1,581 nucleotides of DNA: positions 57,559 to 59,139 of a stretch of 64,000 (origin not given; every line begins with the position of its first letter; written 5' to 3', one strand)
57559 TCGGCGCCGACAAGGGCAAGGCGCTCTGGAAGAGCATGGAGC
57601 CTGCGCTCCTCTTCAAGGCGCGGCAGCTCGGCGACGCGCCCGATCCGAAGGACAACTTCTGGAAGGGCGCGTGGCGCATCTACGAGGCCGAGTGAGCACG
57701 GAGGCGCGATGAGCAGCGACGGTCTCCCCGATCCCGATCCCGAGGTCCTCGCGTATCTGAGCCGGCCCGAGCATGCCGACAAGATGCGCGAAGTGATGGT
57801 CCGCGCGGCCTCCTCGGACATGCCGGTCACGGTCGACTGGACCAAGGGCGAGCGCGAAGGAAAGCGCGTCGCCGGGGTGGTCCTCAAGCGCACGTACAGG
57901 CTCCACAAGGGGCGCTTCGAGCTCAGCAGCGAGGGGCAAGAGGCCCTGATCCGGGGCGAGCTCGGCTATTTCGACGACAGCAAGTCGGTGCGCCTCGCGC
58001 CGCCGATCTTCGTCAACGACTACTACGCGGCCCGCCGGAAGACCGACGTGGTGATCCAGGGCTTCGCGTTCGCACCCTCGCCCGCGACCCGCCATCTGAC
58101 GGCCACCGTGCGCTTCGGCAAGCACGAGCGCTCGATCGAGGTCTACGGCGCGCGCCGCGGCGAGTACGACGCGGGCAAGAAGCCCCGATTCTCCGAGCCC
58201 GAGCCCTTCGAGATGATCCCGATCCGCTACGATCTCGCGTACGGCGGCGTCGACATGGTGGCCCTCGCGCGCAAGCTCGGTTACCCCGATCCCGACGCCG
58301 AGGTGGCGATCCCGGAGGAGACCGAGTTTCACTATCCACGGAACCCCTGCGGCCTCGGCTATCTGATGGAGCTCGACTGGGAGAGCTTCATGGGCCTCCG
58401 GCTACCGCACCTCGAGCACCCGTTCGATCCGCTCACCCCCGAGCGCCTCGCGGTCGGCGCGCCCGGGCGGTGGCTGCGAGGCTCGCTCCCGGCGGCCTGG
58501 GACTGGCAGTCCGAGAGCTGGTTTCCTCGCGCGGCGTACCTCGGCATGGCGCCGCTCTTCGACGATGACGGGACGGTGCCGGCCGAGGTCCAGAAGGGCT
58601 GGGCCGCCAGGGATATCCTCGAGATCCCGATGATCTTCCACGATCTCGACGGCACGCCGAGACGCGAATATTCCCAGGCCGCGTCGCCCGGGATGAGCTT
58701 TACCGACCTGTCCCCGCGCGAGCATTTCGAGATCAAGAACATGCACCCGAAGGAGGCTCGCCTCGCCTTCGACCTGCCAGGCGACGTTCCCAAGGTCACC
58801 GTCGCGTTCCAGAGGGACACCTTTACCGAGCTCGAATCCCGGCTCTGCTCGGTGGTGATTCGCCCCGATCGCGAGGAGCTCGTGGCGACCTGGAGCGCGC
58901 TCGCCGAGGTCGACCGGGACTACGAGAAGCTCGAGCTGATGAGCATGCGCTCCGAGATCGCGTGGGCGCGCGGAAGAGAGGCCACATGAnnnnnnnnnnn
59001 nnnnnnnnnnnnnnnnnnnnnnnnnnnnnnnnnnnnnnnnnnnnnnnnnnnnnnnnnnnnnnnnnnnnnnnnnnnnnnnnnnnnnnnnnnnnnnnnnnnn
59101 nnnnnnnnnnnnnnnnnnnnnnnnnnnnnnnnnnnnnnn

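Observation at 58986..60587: Candidate novel T6SS toxin: PAAR-like N-terminus fused to a Lys-rich helical domain of unknown function, compositionally atypical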

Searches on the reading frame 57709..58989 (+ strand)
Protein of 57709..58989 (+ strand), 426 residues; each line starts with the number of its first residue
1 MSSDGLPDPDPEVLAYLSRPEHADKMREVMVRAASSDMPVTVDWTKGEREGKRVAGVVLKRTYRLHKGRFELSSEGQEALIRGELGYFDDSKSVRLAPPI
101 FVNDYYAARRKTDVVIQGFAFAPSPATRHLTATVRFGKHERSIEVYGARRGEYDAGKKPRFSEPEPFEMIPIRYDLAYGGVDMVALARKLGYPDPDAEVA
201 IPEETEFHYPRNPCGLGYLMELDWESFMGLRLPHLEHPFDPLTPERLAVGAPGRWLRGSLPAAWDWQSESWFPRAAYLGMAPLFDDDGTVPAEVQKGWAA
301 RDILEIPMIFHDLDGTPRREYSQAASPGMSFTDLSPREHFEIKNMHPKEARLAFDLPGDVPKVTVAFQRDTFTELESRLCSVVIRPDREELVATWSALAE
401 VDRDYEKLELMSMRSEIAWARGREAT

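Call 3: search_protein_families(library=pfam, proteins=[window:57709-58989:+], max_evalue=1)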
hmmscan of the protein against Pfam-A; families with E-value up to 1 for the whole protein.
window:57709-58989:+ (426 aa): 1 family
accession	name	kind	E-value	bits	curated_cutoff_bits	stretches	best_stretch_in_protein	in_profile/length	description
PF09937.14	DUF2169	-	1.3e-41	143.4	25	1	51-395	2-293/294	Uncharacterized protein conserved in bacteria (DUF2169)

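Call 4: search_protein_families(library=ncbifam, proteins=[window:57709-58989:+], max_evalue=1)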
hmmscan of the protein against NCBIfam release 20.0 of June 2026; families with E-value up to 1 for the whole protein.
window:57709-58989:+ (426 aa): 0 families

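Call 54: search_dna_similar(query=window:57709-58989:+, collection=plasmids, mode=protein, max_evalue=0.001, max_rows=25, rows=spread)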
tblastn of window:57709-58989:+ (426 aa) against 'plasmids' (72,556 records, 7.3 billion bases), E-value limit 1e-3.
Records with a match: 30; places in all: 31; records where one place covers at least 80% of the query: 11.
Best place of each record, by identity: <60% 30.
By first word of the organism name: Rhizobium 16; Mesorhizobium 4; Caballeronia 3; Burkholderia 2; Candidatus 1; Rhodobacter 1; Variovorax 1; Gemmatirosa 1; Pseudosulfitobacter 1.
By predicted mobility (MOB-suite, as given by PLSDB): non-mobilizable 23; conjugative 6; mobilizable 1.
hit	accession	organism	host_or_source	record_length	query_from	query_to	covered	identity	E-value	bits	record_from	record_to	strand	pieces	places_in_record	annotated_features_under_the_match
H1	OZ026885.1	Candidatus Methylocalor cossyra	-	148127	50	395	81%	31.7%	1e-36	149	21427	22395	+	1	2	protein of unknown function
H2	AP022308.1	Burkholderia sp. SFA1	-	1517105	21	425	95%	24.8%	1e-5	56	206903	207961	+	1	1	hypothetical protein (x2)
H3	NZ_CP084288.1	Caballeronia zhejiangensis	Anasa tristis,Cell culture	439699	40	416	88%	26.2%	8e-6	56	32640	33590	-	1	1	DUF2169 domain-containing protein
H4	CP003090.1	Burkholderia sp. YI23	-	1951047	21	398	89%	24.5%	1e-4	52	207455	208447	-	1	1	hypothetical protein (x2)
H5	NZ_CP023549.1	Rhodobacter sp. CZR27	cell culture,paddy soil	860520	67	416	82%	26.0%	1e-5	55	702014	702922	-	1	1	DUF2169 domain-containing protein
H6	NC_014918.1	Mesorhizobium ciceri biovar biserrulae WSM1271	-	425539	67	420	83%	24.7%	2e-5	55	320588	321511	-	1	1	DUF2169 domain-containing protein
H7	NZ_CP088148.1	Mesorhizobium ciceri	Cicer arietinum L.,cell culture,radical ...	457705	67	420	83%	24.7%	2e-5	55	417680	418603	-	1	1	DUF2169 domain-containing protein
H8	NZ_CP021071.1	Mesorhizobium sp. WSM1497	Biserrula pelecinus L.,cell ...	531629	67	420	83%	24.7%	2e-5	55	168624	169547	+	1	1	DUF2169 domain-containing protein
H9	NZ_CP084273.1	Caballeronia grimmiae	Leptoglossus zonatus,Cell culture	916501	67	419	83%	24.4%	1e-4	52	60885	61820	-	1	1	DUF2169 domain-containing protein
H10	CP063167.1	Variovorax paradoxus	-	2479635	102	404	71%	27.3%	2e-8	64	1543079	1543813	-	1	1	DUF2169 domain-containing protein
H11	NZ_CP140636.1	Rhizobium indigoferae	Indigofera amblyantha,Pure culture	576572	48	254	49%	28.5%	2e-5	55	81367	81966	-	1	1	DUF2169 domain-containing protein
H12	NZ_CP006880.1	Rhizobium gallicum bv. gallicum R602sp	Phaseolus vulgaris,whole ...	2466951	48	254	49%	27.2%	9e-5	53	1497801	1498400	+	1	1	record has no annotation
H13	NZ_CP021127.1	Rhizobium sp. Kim5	Phaseolus vulgaris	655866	72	254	43%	29.1%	4e-4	50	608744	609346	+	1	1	DUF2169 domain-containing protein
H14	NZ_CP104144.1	Rhizobium sullae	Sulla coronaria,cell culture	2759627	48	236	44%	26.7%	5e-4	50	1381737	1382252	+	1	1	record has no annotation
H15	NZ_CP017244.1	Rhizobium etli 8C-3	Phaseolus vulgaris,cell culture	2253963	48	236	44%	26.3%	6e-4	50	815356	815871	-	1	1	record has no annotation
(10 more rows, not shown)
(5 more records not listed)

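Call 55: get_annotated_region(hit=H6, flank=5000)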
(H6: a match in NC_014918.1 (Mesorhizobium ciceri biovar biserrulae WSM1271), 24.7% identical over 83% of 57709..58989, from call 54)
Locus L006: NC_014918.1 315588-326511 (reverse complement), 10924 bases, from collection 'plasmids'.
description: Mesorhizobium ciceri biovar biserrulae WSM1271 plasmid pMESCI01, complete sequence
organism: Mesorhizobium ciceri biovar biserrulae WSM1271 (NCBI taxid 765698)
taxonomy: Bacteria; Pseudomonadota; Alphaproteobacteria; Hyphomicrobiales; Phyllobacteriaceae; Mesorhizobium; Mesorhizobium ciceri; Mesorhizobium ciceri biovar biserrulae WSM1271
host: -; source: -; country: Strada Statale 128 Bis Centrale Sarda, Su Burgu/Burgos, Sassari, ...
typing (MOB-suite, as given by PLSDB): non-mobilizable
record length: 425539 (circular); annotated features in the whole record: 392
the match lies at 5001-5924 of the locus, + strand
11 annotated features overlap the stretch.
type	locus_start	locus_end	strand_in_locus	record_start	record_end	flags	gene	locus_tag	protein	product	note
CDS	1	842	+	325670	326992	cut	icmH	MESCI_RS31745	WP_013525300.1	type IVB secretion system protein IcmH/DotU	-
CDS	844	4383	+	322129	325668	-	tssM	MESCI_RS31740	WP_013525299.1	type VI secretion system membrane subunit TssM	GO:0033103 - protein secretion by the type VI secretion system [Evidence IEA]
CDS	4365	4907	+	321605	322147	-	tagF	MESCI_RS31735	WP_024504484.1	type VI secretion system-associated protein TagF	-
CDS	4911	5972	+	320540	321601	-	-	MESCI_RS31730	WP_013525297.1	DUF2169 domain-containing protein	-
CDS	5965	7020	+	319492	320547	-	-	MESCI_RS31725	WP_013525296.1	beta-ketoacyl synthase N-terminal-like domain-containing protein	-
CDS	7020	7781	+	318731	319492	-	-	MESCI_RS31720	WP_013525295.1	PAAR-like domain-containing protein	-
CDS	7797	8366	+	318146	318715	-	-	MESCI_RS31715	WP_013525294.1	SMI1/KNR4 family protein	GO:0042546 - cell wall biogenesis [Evidence IEA]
CDS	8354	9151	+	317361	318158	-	-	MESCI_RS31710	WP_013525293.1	hypothetical protein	-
CDS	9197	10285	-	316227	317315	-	-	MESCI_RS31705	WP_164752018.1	hypothetical protein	-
CDS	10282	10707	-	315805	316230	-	-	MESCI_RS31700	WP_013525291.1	DUF6484 domain-containing protein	-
CDS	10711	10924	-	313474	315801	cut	tssI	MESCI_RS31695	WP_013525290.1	type VI secretion system tip protein TssI/VgrG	GO:0033103 - protein secretion by the type VI secretion system [Evidence IEA]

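Call 56: get_annotated_region(hit=H3, flank=5000)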
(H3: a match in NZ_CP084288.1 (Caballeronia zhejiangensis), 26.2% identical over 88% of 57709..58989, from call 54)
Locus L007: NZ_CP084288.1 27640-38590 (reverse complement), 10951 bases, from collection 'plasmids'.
description: Caballeronia zhejiangensis strain A33_M4_a plasmid p2, complete sequence
organism: Caballeronia zhejiangensis (NCBI taxid 871203)
taxonomy: Bacteria; Pseudomonadota; Betaproteobacteria; Burkholderiales; Burkholderiaceae; Caballeronia; Caballeronia zhejiangensis
host: -; source: Anasa tristis,Cell culture; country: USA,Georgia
typing (MOB-suite, as given by PLSDB): non-mobilizable
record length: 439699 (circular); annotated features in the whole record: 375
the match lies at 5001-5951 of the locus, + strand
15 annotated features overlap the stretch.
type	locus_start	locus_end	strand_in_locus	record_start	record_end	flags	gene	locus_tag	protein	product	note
CDS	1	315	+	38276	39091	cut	-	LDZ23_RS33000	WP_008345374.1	taurine ABC transporter ATP-binding protein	-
CDS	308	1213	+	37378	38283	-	-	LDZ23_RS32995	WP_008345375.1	ABC transporter permease subunit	GO:0055085 - transmembrane transport [Evidence IEA]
CDS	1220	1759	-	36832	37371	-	-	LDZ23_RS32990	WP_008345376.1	hypothetical protein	-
CDS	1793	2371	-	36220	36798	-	-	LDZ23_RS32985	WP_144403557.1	hypothetical protein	-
CDS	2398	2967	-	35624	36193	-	-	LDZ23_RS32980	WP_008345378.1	hypothetical protein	-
CDS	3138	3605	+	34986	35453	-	-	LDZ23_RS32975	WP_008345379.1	DUF6484 domain-containing protein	-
CDS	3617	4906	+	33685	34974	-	-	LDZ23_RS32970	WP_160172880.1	TIGR02270 family protein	GO:0008150 - biological_process [Evidence IEA]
CDS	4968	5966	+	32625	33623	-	-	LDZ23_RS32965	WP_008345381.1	DUF2169 domain-containing protein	-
CDS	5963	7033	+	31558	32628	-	-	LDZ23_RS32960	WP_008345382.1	beta-ketoacyl synthase N-terminal-like domain-containing protein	-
CDS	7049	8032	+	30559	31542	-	-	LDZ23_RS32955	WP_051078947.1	PAAR-like domain-containing protein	-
CDS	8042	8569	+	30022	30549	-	-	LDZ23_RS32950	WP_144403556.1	SMI1/KNR4 family protein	GO:0042546 - cell wall biogenesis [Evidence IEA]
CDS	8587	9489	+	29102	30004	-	-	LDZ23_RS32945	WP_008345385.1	type VI immunity family protein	-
CDS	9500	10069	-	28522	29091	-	flhC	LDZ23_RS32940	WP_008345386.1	flagellar transcriptional regulator FlhC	GO:0045893 - positive regulation of DNA-templated transcription [Evidence IEA]; GO:1902208 - regulation of ...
CDS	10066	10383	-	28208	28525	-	flhD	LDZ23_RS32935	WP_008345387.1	flagellar transcriptional regulator FlhD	GO:0045893 - positive regulation of DNA-templated transcription [Evidence IEA]; GO:1902208 - regulation of ...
CDS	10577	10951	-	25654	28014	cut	-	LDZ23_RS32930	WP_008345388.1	EAL domain-containing protein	-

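Call 57: get_annotated_region(hit=H1, flank=6000)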
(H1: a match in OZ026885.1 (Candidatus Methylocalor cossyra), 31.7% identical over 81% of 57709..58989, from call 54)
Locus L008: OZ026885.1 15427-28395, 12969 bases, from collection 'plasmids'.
description: Candidatus Methylocalor cossyra isolate MeCH1-AG genome assembly, plasmid: 2
organism: Candidatus Methylocalor cossyra (NCBI taxid 3108543)
taxonomy: Bacteria; Pseudomonadota; Gammaproteobacteria; Methylococcales; Methylococcaceae; Candidatus Methylocalor; Candidatus Methylocalor cossyra
host: -; source: -; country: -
typing (MOB-suite, as given by PLSDB): non-mobilizable
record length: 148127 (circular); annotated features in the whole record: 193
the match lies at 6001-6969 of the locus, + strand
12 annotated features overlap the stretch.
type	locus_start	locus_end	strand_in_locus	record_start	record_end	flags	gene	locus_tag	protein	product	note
CDS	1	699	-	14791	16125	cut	-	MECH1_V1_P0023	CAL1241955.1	transposase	-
CDS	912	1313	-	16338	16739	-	-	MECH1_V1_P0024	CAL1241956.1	protein of unknown function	-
CDS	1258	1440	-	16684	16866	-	-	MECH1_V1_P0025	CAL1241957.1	protein of unknown function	-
CDS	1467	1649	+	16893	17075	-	-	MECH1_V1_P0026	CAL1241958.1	protein of unknown function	-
CDS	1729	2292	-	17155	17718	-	-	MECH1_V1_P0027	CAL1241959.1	Uma2 domain-containing protein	-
CDS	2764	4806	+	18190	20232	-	vgrG1a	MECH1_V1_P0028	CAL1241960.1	Type VI secretion system spike protein VgrG1a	-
CDS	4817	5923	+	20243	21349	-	-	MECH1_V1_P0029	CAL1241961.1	conserved protein of unknown function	-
CDS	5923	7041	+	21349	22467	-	-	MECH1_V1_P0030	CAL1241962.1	protein of unknown function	-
CDS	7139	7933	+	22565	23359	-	-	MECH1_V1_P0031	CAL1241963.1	conserved membrane protein of unknown function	-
CDS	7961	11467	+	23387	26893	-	-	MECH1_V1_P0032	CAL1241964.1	conserved protein of unknown function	-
CDS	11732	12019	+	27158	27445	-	-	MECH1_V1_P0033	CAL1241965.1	protein of unknown function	-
CDS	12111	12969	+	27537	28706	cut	iscS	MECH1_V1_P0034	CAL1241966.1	Cysteine desulfurase IscS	-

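Call 58: search_protein_families(library=pfam, proteins=[L006:7020-7781:+, L007:7049-8032:+, L008:7139-7933:+, L008:4817-5923:+, L008:5923-7041:+, L008:7961-11467:+], max_evalue=0.01)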
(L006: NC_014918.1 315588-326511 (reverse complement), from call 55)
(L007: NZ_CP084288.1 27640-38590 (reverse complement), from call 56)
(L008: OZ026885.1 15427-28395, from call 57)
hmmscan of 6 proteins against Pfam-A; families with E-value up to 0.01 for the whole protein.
L006:7020-7781:+ (253 aa): 2 families
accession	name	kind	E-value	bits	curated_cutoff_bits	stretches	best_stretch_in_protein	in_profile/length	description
PF13665.11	Tox-PAAR-like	-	3.6e-37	127.2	31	1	23-127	4-107/108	Toxin PAAR-like domain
PF14040.12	DNase_NucA_NucB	-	2.3e-17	63.8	23.8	1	164-250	19-99/100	Deoxyribonuclease NucA/NucB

L007:7049-8032:+ (327 aa): 1 family
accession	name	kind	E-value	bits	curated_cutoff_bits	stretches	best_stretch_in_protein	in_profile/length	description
PF13665.11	Tox-PAAR-like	-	9.6e-13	48.6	31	1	23-126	4-103/108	Toxin PAAR-like domain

L008:7139-7933:+ (264 aa): 0 families

L008:4817-5923:+ (368 aa): 1 family
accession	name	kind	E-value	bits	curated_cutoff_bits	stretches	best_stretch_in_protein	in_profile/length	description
PF09937.14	DUF2169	-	6.9e-62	209.9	25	1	21-346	2-294/294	Uncharacterized protein conserved in bacteria (DUF2169)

L008:5923-7041:+ (372 aa): 1 family
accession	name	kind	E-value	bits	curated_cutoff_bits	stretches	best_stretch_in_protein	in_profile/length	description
PF09937.14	DUF2169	-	1.5e-62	212.1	25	1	28-350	2-294/294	Uncharacterized protein conserved in bacteria (DUF2169)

L008:7961-11467:+ (1168 aa): 4 families
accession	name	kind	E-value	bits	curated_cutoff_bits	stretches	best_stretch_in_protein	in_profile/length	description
PF05593.20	RHS_repeat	-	1.3e-88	290.4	22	11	300-337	1-38/38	RHS Repeat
PF20148.4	DUF6531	-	9.2e-16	58.4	24.1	1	2-70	3-70/74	Domain of unknown function (DUF6531)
PF03527.20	RHS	-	7.5e-09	35.7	27.9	1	923-949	6-32/38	RHS protein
PF25023.1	TEN_YD-shell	-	9.8e-06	24.3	50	0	423-508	602-688/909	Teneurin YD-shell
